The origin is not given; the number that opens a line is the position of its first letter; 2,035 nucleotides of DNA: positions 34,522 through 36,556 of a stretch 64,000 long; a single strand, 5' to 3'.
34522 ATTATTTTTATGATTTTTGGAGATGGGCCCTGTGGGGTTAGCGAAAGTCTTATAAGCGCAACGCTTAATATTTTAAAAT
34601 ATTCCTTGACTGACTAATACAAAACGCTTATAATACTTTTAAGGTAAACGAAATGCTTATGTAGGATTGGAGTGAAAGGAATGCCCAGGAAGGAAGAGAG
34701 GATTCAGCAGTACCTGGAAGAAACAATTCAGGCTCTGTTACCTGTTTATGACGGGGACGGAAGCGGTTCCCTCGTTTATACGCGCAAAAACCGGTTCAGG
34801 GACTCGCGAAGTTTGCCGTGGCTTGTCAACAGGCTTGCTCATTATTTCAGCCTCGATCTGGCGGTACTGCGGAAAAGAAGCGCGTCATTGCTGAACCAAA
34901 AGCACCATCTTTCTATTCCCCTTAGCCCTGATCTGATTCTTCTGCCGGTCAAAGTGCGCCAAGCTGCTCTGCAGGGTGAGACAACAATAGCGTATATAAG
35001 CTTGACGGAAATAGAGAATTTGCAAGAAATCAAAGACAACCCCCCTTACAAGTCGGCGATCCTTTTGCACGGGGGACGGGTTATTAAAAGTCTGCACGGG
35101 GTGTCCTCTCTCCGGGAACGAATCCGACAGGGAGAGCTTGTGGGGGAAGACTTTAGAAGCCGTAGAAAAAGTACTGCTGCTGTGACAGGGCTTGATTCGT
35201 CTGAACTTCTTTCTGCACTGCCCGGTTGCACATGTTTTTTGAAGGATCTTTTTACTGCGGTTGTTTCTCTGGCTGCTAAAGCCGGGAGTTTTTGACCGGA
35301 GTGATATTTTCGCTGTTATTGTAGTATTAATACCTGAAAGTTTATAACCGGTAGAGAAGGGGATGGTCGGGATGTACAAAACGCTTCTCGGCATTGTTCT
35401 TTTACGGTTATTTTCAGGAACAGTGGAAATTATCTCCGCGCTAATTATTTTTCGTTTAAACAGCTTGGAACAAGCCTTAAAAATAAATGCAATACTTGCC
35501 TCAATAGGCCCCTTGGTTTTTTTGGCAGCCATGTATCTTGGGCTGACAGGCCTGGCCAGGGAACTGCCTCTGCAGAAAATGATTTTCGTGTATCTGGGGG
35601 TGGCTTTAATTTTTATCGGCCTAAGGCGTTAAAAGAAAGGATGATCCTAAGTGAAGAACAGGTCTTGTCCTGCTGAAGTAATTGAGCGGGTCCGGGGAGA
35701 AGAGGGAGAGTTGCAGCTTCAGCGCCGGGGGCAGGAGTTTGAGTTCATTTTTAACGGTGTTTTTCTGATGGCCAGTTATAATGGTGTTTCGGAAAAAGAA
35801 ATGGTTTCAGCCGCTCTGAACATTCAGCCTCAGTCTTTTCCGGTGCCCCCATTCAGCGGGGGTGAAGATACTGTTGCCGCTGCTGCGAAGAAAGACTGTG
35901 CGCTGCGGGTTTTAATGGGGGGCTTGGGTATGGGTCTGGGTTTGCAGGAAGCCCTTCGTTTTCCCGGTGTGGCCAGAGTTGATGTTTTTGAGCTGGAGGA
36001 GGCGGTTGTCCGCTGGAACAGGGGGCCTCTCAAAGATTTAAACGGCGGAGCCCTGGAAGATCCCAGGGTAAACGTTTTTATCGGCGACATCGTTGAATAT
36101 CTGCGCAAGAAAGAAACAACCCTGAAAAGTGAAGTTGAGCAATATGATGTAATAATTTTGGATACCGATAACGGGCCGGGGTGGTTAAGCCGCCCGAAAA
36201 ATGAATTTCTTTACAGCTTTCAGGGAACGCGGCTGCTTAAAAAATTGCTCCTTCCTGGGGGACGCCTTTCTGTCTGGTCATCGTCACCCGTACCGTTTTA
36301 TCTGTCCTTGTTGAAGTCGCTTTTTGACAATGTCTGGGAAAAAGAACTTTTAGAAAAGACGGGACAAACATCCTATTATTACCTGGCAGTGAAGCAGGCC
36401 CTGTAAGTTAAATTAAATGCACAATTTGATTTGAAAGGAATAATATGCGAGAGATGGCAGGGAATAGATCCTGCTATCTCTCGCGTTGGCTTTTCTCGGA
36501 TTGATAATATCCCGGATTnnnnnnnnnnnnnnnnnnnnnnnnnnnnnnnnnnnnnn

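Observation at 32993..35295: LexA/CI-like repressor apparently wired to a ComK-family gene: candidate DNA-damage-inducible switch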

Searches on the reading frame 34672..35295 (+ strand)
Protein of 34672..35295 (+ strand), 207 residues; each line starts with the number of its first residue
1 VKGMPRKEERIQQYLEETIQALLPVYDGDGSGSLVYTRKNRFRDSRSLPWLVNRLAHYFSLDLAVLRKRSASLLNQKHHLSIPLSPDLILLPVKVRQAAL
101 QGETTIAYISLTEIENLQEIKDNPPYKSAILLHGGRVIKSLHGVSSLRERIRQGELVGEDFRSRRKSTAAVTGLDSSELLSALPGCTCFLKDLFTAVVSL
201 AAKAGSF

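Call 5: search_protein_families(library=pfam, proteins=[window:34672-35295:+], max_evalue=1)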
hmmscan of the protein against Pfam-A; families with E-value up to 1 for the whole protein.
window:34672-35295:+ (207 aa): 1 family
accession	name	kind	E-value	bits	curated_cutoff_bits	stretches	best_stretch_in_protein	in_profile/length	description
PF10577.15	FAM171A1-2-B_N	-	0.018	14.7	31.2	1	30-75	50-94/254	FAM171A1/A2/B, N-terminal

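Call 6: search_protein_families(library=ncbifam, proteins=[window:34672-35295:+], max_evalue=1)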
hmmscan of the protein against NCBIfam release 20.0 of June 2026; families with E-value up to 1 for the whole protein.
window:34672-35295:+ (207 aa): 0 families

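Call 7: find_homologous_proteins(query=window:34672-35295:+)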
Query window:34672-35295:+ (207 aa): 12 proteins with E <= 0.001 among 892 candidates.
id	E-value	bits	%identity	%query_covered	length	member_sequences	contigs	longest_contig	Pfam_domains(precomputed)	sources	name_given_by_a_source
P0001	1.3e-126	438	100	99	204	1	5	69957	-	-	-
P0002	6.1e-107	373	86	99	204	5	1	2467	-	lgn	-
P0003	1.1e-89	317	72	97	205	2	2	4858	-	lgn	-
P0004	5.5e-82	292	66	97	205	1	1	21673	-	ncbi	-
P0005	6.5e-81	289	66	97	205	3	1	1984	-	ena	-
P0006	2.5e-48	182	75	58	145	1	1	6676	-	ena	-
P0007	4.6e-34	136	32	98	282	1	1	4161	-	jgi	jgi:hypothetical protein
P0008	2.6e-33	133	46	55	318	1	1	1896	-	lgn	-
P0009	6.8e-33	132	39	87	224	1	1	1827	-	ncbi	-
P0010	1.3e-31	128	37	95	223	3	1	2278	-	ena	-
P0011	2.3e-17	81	36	67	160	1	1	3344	-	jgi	-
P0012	3.9e-11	61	40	60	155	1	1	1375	-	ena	-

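Call 8: search_protein_families(library=pfam, proteins=[window:34672-35295:+, window:34681-35295:+], max_evalue=10)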
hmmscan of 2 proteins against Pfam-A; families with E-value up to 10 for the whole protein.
window:34672-35295:+ (207 aa): 1 family
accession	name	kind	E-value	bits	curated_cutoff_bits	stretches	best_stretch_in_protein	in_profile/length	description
PF10577.15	FAM171A1-2-B_N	-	0.018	14.7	31.2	1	30-75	50-94/254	FAM171A1/A2/B, N-terminal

window:34681-35295:+ (204 aa): 1 family
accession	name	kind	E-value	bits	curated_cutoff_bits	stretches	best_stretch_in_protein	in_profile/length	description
PF10577.15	FAM171A1-2-B_N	-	0.018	14.8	31.2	1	27-72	50-94/254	FAM171A1/A2/B, N-terminal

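Call 20: search_protein_representatives(alignment_id=A2)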
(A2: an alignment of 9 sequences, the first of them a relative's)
Query: 9 sequences, 205 profile positions. Proteins with E-value up to 0.001 (for the whole library): 590; up to 1e-10: 271; up to 1e-30: 40. The best 150 are listed.
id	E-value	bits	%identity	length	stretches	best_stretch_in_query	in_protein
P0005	1.4e-97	341.4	-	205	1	1-204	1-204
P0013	1.2e-79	282.9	-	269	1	1-202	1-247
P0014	1.1e-72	260.1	-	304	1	1-202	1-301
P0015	2.9e-71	255.5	-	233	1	3-196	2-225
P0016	1.9e-60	220.2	-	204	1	4-192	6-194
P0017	2.9e-59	216.3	-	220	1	1-195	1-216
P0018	2.4e-58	213.3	-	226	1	3-198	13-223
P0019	1.3e-56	207.7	-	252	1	5-196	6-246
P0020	8.9e-55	201.7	-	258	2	1-150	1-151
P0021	7.9e-53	195.3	-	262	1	1-196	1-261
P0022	1.9e-50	187.6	-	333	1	40-177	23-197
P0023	4.9e-49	182.9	-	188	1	9-194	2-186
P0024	4.9e-48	179.7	-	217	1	9-195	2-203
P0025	8.0e-48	179.0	-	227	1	6-197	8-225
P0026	2.8e-47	177.2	-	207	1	6-197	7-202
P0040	1.4e-37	145.5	-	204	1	4-201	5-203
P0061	1.3e-23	99.9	-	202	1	14-159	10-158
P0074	1.0e-19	87.2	-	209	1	13-162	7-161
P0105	6.1e-17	78.1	-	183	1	5-154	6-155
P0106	6.7e-17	78.0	-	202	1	13-150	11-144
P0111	1.0e-16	77.4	-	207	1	7-158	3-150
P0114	1.9e-16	76.5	-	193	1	10-163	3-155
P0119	2.7e-16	76.0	-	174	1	14-154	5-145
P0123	3.8e-16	75.6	-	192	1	6-164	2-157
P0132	1.1e-15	74.0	-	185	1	30-160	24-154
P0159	9.3e-15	71.0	-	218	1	16-155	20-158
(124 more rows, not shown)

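Call 22: search_protein_families(library=pfam, alignment_id=A3, max_evalue=0.01)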
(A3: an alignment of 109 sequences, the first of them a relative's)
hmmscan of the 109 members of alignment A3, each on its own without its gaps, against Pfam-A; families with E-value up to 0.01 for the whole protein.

A. member 1, P0001 (204 aa): 0 families

B. families by the number of members that match (of 109 scanned): 4 families
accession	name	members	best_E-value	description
PF06338.17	ComK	21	3e-10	ComK protein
PF10802.14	DUF2540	1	0.0041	Protein of unknown function (DUF2540)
PF06588.17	Muskelin_N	1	0.0041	Muskelin N-terminus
PF06289.16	FlbD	1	0.0043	Flagellar and Swarming motility proteins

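Call 25: search_protein_families(library=pfam, proteins=[P0114, P0111, P0105, P0119, P0159, P0123, P0106, P0040, P0074, P0132], max_evalue=0.1)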
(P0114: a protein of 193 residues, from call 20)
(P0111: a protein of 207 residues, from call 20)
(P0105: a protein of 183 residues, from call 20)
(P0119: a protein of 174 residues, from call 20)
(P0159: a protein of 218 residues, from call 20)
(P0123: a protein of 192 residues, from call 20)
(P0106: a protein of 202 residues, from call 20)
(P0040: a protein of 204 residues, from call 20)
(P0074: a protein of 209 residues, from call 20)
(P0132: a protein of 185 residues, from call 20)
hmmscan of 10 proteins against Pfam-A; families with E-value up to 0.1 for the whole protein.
P0114 (193 aa): 2 families
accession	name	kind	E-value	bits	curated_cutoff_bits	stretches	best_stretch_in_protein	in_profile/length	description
PF06338.17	ComK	-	3e-10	40.5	22.3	1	4-139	5-136/152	ComK protein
PF01886.21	DUF61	-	0.012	16.1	27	1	132-178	7-55/127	Protein of unknown function DUF61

P0111 (207 aa): 2 families
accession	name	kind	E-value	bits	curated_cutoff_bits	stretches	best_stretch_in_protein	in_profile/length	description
PF06289.16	FlbD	-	0.0043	17.1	24.7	0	97-127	8-38/59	Flagellar and Swarming motility proteins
PF06338.17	ComK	-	0.088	13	22.3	0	13-128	11-125/152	ComK protein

P0105 (183 aa): 1 family
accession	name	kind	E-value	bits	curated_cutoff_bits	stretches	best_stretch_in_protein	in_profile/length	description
PF06338.17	ComK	-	1.8e-06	28.3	22.3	1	13-156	6-144/152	ComK protein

P0119 (174 aa): 1 family
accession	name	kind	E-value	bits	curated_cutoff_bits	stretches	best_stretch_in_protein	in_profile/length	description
PF03618.20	Kinase-PPPase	-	0.053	13.6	23.5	1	85-157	147-218/256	Kinase/pyrophosphorylase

P0159 (218 aa): 1 family
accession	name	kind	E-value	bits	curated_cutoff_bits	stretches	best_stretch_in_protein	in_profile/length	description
PF06338.17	ComK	-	0.00011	22.4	22.3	1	34-162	24-148/152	ComK protein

P0123 (192 aa): 1 family
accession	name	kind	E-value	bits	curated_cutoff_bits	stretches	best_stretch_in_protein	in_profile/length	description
PF06338.17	ComK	-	0.00047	20.4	22.3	1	7-155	5-151/152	ComK protein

P0106 (202 aa): 1 family
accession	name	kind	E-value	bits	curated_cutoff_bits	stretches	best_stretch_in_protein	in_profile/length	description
PF06338.17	ComK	-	0.0018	18.5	22.3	1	15-130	11-125/152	ComK protein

P0040 (204 aa): 0 families

P0074 (209 aa): 1 family
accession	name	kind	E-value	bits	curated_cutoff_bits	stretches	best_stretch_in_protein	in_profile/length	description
PF06338.17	ComK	-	0.083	13.1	22.3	0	11-153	11-143/152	ComK protein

P0132 (185 aa): 0 families

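Call 34: find_encoding_contigs(protein=P0001, flank=8000, max_places=5)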
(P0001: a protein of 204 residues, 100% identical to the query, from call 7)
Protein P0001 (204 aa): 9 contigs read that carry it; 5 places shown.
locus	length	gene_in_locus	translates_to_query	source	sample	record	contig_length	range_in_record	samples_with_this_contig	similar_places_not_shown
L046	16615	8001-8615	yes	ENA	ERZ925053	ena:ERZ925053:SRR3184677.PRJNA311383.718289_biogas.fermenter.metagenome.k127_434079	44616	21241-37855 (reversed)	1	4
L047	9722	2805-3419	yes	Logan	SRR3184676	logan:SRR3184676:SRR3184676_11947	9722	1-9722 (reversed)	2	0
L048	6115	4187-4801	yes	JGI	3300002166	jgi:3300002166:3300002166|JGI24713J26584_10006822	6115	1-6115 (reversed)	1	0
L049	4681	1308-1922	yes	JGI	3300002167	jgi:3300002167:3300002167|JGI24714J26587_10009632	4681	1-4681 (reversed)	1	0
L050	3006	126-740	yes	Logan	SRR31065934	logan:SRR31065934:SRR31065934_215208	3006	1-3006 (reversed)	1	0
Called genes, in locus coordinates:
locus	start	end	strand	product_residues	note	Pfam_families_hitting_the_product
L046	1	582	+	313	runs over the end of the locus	PF13180:PDZ_2, PF17820:PDZ_6 (weak), PF05362:Lon_C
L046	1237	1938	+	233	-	PF07556:DUF1538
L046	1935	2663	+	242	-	PF07556:DUF1538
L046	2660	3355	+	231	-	PF00543:P-II (weak)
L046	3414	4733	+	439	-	PF02646:RmuC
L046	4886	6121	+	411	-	PF00365:PFK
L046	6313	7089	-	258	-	PF01381:HTH_3, PF12844:HTH_19, PF13560:HTH_31 (weak), PF00717:Peptidase_S24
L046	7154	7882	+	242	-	-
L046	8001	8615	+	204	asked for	-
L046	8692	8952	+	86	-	PF10942:DUF2619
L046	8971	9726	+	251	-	PF01564:Spermine_synth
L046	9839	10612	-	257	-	PF00290:Trp_syntA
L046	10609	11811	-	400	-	PF00291:PALP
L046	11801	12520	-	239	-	PF00697:PRAI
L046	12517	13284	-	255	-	PF00218:IGPS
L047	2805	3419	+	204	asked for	-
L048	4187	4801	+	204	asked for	-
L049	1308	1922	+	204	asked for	-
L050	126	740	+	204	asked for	-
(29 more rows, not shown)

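Call 35: find_encoding_contigs(protein=P0007, flank=8000, max_places=3)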
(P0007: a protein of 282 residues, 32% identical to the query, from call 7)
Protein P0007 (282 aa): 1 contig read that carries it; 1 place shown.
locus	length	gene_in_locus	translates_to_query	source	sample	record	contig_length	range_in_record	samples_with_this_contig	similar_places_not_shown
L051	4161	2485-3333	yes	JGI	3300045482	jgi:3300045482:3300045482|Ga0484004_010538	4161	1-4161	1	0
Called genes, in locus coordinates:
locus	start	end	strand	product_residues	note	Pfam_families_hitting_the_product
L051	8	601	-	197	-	PF12917:YfbR-like, PF13023:HD_3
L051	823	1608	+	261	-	PF01261:AP_endonuc_2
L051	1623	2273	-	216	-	PF01381:HTH_3, PF13560:HTH_31, PF00717:Peptidase_S24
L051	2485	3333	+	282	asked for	-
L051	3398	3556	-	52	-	PF12841:YvrJ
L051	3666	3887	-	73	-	PF11148:DUF2922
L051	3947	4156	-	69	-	PF07872:DUF1659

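Call 37: find_related_loci(query=A2, collection=genome_contigs, flank=5000)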
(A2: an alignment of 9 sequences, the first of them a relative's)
Query A2 (204 aa) in genome_contigs; peptide patterns used: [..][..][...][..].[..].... (x = any residue, [..] = any of these).
133 stretches matched a pattern; 4 encode a relative of the query (tblastn E <= 1e-3); 4 distinct loci.
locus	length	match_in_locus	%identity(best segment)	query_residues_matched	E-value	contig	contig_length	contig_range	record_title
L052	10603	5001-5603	66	1-201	5e-91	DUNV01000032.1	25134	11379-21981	MAG TPA_asm: Bacillota bacterium isolate AS08sgBPME_113 87834_AS08, whole genome shotgun sequence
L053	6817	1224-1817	67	4-201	3e-90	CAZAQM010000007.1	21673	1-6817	MAG TPA_asm: uncultured Dethiobacter sp. isolate binchicken_co39_531 genome assembly, contig: NODE_5870_length_21673_cov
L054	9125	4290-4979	35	8-203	3e-40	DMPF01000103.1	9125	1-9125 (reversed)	MAG TPA_asm: Bacillota bacterium isolate UBA8154 contig_2778, whole genome shotgun sequence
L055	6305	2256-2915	35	5-200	3e-38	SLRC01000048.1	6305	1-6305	MAG: Syntrophomonadaceae bacterium isolate CSSed165cm_560 CSSed16-5cm-58968, whole genome shotgun sequence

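Call 41: search_protein_families(library=phrogs, proteins=[window:34681-35295:+], max_evalue=0.01)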
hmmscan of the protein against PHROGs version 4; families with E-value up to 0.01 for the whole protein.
window:34681-35295:+ (204 aa): 0 families

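Call 42: search_protein_families(library=padloc, proteins=[window:34681-35295:+], max_evalue=0.01)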
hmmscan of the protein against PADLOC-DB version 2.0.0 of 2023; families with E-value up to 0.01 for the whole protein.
window:34681-35295:+ (204 aa): 0 families

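Call 53: predict_structure(alignment_id=A3)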
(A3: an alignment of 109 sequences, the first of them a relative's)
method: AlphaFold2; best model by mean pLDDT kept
length: 204 residues; sequences in the alignment: 109
mean_pLDDT: 94.1   pTM: 0.82
mean pLDDT of the five models: 94.1, 93.8, 93.7, 93.5, 93.5
residues with pLDDT >= 90: 169; 70-90: 28; 50-70: 7; < 50: 0
segments of 3 or more residues with pLDDT < 50: none
pLDDT, mean of each block of 10 residues (from residue 1): 85 98 90 98 97 98 98 98 98 95 98 97 98 98 98 98 77 83 91 91 80
secondary structure, 60 per line:
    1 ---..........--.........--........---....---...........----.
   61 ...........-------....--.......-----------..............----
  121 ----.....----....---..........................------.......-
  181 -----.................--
elements in order: H4-13 E16-24 E27-34 E38-41 H45-55 H60-71 E79-82 E85-91 E103-107 E111-116 E125-129 E134-137 H141-166 H173-179 H186-202

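Call 56: fold_search(model_id=the predicted structure, library=pdb)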
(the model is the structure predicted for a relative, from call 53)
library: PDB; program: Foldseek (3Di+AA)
matches with E <= 10: 650; with E <= 0.001: 0
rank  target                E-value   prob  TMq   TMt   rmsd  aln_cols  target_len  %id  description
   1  3gyo                  2.5e-03  0.80  0.23  0.22  11.8       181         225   13  Se-Met Rtt106p (released 2009-12-08)
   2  3to1_A                1.7e-02  0.72  0.20  0.19   9.7       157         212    9  Two surfaces on Rtt106 mediate histone binding and chaperone activity (released 2011-12-21)
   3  3tvv_A                2.2e-02  0.63  0.21  0.19  10.2       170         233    8  Structure of the tandem PH domains of Rtt106 (residues 68-315) (released 2012-02-01)
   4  3tvv_B                2.2e-02  0.47  0.24  0.21  11.5       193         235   11  Structure of the tandem PH domains of Rtt106 (residues 68-315) (released 2012-02-01)
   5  3gyp                  4.2e-02  0.44  0.25  0.23  11.4       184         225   12  Rtt106p (released 2009-12-08)
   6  1zc4_B                5.3e-02  0.44  0.21  0.31   9.5       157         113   13  Crystal structure of the Ral-binding domain of Exo84 in complex with the active RalA (released 2005-06-14)
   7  8jpb_G                7.6e-02  0.33  0.18  0.08   9.2       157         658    8  cryo-EM structure of NTSR1-GRK2-Galpha(q) complexes 1 (released 2023-08-09)
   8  9cq3_H                9.1e-02  0.14  0.15  0.19  19.3       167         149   16  The gap-filling complex with Pol mu engaged in the NHEJ pathway (released 2025-04-23)
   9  5ukk_A                9.6e-02  0.44  0.22  0.09  11.6       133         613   11  Human GRK2 in complex with human G-beta-gamma subunits and CCG211998 (14ak) (released 2017-04-05)
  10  3pg7_A                1.0e-01  0.28  0.20  0.17   9.8       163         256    8  Crystal structure of the H. sapiens NF1 SEC-PH domain (del1750 mutant) (released 2010-12-08)
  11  2mwn_MODEL_1_B        1.1e-01  0.38  0.20  0.35   8.1       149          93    8  Talin-F3 / RIAM N-terminal Peptide complex (released 2014-12-17)
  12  1zc3_B                1.1e-01  0.28  0.20  0.30   9.5       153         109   12  Crystal structure of the Ral-binding domain of Exo84 in complex with the active RalA (released 2005-06-14)
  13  3p7z_A                1.1e-01  0.23  0.20  0.17  10.0       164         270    8  Crystal structure of the Neurofibromin Sec14-PH module containing the patient derived mutation I1584V (released 2010-12-08)
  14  3ml4_D                1.2e-01  0.18  0.17  0.17  10.7       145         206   12  Crystal structure of a complex between Dok7 PH-PTB and the MuSK juxtamembrane region (released 2010-07-14)
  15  1kzg_A                1.4e-01  0.15  0.19  0.13  12.8       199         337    8  DbsCdc42(Y889F) (released 2002-03-20)
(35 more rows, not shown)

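Call 65: list_cluster_members(proteins=[P0004, P0013, P0016, P0023, P0040, P0061, P0105, P0114, P0159, P0123])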
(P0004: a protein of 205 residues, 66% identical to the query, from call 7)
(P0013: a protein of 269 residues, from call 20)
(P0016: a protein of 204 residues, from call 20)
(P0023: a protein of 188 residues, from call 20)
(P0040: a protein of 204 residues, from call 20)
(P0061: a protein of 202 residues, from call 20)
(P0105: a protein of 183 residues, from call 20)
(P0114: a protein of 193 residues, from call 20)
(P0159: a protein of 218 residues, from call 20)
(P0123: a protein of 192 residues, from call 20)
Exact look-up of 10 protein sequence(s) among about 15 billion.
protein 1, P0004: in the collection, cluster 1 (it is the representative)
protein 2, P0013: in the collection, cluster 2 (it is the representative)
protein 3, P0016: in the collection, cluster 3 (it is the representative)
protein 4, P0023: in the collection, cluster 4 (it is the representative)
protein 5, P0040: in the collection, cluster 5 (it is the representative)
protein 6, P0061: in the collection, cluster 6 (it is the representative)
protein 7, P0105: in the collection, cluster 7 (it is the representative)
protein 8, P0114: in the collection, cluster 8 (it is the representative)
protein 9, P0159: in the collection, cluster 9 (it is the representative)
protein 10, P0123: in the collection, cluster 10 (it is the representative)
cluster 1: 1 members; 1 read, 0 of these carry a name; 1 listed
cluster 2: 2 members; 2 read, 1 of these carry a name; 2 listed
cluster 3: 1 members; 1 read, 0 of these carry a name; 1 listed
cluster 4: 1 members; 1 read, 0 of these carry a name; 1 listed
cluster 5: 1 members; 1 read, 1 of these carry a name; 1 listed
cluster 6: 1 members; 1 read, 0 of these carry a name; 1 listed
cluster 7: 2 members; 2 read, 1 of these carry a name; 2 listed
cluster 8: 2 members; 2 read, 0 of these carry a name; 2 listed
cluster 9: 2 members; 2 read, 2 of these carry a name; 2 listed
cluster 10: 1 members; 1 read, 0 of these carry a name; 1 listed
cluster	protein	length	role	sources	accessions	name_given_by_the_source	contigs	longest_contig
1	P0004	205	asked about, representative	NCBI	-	-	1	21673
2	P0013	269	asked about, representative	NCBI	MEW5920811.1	MAG: hypothetical protein AB1796_07685 [Bacillota bacterium]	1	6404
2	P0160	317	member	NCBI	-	-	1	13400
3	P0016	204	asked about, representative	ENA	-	-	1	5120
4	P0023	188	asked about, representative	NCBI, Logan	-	-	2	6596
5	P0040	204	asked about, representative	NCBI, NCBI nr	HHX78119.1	MAG TPA: hypothetical protein GX697_07225 [Firmicutes bacterium] | hypothetical protein [Bacillota bacterium]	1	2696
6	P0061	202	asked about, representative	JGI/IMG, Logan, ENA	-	-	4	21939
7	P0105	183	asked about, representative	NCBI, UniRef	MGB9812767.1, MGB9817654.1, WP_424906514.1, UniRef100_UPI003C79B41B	MAG: competence protein ComK [Thermovenabulum sp.] | competence protein ComK n=1 Tax=Thermovenabulum sp. TaxID=3100335 RepID=UPI003C79B41B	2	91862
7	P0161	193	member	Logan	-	-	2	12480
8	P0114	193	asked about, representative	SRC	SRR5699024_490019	-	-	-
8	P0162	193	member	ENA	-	-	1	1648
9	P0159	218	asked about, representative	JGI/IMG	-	hypothetical protein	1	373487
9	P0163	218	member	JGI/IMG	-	hypothetical protein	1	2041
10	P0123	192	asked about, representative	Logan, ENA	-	-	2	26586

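Call 71: search_dna_similar(query=window:34681-35295:+, collection=phages, mode=protein, max_evalue=0.01, max_rows=10)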
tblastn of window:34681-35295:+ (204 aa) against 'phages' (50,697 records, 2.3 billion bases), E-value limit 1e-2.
No match.

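Call 72: search_dna_similar(query=window:34681-35295:+, collection=plasmids, mode=protein, max_evalue=0.01, max_rows=10)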
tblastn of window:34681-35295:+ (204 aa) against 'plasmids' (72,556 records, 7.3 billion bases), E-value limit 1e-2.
No match.

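Call 86: search_solved_structures(query=A3, max_evalue=1)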
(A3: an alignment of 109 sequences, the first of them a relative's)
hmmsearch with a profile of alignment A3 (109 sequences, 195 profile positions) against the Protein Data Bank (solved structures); distinct sequences matched with E-value up to 1: 2.
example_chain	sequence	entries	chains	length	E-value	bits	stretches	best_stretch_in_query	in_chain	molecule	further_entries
2p4w_A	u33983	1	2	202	0.16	14.9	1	112-187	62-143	Transcriptional regulatory protein arsR family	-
9tb5_A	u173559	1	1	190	0.88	12.5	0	119-172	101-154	MpPYL1 receptor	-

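Call 88: fold_search(model_id=the predicted structure, library=viral)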
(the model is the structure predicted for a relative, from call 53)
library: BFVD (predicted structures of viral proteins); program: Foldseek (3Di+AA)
matches with E <= 10: 849; with E <= 0.001: 0
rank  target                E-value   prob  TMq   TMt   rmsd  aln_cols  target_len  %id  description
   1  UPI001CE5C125         3.8e-03  1.00  0.38  0.58   5.5       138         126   12  (no name look-up for this kind of identifier)
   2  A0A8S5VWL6            8.8e-03  0.91  0.27  0.37   7.8       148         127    8  (no name in the UniProt tables at hand)
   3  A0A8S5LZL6            1.3e-02  0.41  0.20  0.17  15.6       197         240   10  Short C-terminal domain [Caudovirales sp. ct7oE3]
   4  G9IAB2                1.6e-02  0.77  0.22  0.30  17.0       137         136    9  (no name in the UniProt tables at hand)
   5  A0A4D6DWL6            1.9e-02  1.00  0.32  0.50   6.2       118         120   15  Uncharacterized protein [Edwardsiella phage pEt-SU]
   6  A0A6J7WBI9            2.1e-02  1.00  0.31  0.66   5.4        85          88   12  Uncharacterized protein [uncultured Caudovirales phage]
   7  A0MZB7                2.9e-02  1.00  0.28  0.80   2.9        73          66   16  Gp27 [Enterobacteria phage N4]
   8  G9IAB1                3.3e-02  1.00  0.30  0.52   6.3        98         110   12  (no name in the UniProt tables at hand)
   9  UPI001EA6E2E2         3.5e-02  0.44  0.21  0.28  18.5       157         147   10  (no name look-up for this kind of identifier)
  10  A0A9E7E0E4            3.9e-02  0.85  0.23  0.32  15.6       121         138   12  (no name in the UniProt tables at hand)
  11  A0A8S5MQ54            4.9e-02  1.00  0.26  0.77   2.5        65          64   17  Flagellar and swarming motility protein [Podoviridae sp. ctUS21]
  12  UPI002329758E         4.9e-02  0.99  0.27  0.69   4.6        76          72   14  (no name look-up for this kind of identifier)
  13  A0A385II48            6.3e-02  1.00  0.24  0.67   3.8        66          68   21  Uncharacterized protein [Escherichia phage PGN829.1]
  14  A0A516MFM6            6.3e-02  0.93  0.19  0.37   3.8        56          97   18  (no name in the UniProt tables at hand)
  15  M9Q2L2                6.3e-02  0.30  0.20  0.20  17.1       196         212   11  (no name in the UniProt tables at hand)
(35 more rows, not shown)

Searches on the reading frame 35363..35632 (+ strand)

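Call 5: search_protein_families(library=pfam, proteins=[window:35363-35632:+], max_evalue=1)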
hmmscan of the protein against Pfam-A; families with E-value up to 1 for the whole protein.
window:35363-35632:+ (89 aa): 2 families
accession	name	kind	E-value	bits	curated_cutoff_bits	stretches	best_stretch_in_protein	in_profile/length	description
PF10942.13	DUF2619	-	1.2e-27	96.3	27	1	5-88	2-85/86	Protein of unknown function (DUF2619)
PF04956.18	TrbC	-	0.13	12.9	27.9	1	48-84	53-89/98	TrbC/VIRB2 pilin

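Call 6: search_protein_families(library=ncbifam, proteins=[window:35363-35632:+], max_evalue=1)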
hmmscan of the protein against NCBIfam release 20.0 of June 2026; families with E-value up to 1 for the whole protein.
window:35363-35632:+ (89 aa): 0 families

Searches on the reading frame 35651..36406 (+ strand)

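Call 5: search_protein_families(library=pfam, proteins=[window:35651-36406:+], max_evalue=1)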
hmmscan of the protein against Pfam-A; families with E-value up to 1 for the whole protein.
window:35651-36406:+ (251 aa): 1 family
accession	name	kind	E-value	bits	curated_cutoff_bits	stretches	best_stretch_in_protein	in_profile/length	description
PF01564.23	Spermine_synth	-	2.7e-10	40.5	22.9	1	87-207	22-129/186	Spermine/spermidine synthase domain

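Call 6: search_protein_families(library=ncbifam, proteins=[window:35651-36406:+], max_evalue=1)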
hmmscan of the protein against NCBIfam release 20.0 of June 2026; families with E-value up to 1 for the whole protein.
window:35651-36406:+ (251 aa): 4 families
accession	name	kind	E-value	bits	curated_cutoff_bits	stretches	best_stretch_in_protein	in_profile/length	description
NF002956.0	PRK03612.1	equivalog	3.6e-19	68.5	472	1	80-214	296-421/522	polyamine aminopropyltransferase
NF002010.0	PRK00811.1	equivalog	1.3e-12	47.6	260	1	82-174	77-162/287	polyamine aminopropyltransferase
NF002435.0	PRK01581.1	equivalog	3.9e-11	42.6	537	1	86-173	153-235/374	polyamine aminopropyltransferase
TIGR00417.1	speE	equivalog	9.5e-11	41.5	249.55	1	85-176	74-157/271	spermidine synthase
